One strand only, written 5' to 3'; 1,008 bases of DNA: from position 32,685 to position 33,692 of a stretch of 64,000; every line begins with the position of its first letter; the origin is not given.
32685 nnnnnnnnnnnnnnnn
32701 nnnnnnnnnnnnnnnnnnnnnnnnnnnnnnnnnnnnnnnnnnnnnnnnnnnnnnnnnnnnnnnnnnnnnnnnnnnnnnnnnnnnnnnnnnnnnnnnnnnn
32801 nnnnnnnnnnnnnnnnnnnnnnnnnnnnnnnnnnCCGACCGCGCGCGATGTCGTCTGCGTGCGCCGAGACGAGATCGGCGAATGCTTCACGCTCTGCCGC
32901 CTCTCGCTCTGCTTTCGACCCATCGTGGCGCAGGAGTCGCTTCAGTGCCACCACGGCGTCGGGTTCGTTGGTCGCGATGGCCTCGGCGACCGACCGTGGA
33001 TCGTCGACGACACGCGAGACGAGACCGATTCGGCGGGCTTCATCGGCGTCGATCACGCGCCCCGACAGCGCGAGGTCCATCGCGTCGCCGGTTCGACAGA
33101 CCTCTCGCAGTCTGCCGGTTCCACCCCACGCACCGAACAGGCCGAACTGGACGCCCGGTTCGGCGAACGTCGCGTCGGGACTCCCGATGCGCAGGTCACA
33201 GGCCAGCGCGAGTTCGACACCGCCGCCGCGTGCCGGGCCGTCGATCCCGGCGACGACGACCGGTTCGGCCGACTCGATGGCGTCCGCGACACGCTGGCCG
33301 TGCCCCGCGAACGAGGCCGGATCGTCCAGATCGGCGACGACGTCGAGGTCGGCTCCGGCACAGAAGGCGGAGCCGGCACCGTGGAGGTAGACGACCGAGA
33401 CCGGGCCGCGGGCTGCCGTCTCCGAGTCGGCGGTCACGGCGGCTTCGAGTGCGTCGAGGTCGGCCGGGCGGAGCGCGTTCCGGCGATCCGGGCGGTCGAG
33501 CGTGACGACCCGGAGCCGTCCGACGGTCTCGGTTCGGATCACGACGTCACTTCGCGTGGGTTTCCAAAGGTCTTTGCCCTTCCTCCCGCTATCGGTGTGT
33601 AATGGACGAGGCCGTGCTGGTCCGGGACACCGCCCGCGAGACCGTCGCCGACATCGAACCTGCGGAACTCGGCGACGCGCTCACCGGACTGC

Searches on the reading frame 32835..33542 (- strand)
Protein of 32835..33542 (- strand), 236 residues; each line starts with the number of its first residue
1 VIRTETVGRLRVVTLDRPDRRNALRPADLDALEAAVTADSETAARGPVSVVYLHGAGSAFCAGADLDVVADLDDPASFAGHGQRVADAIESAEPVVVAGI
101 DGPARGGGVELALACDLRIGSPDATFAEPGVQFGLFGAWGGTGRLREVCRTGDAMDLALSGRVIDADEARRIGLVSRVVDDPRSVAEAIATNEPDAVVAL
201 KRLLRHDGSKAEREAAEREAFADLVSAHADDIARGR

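Call 63: search_protein_families(library=pfam, proteins=[window:32835-33542:-], max_evalue=0.01)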
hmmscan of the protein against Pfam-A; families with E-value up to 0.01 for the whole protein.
window:32835-33542:- (236 aa): 2 families
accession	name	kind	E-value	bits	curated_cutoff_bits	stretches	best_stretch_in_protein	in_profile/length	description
PF00378.25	ECH_1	-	1.8e-32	113.1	27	1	11-220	7-221/251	Enoyl-CoA hydratase/isomerase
PF16113.10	ECH_2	-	8.3e-21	75.3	27.2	1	11-215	2-210/335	Enoyl-CoA hydratase/isomerase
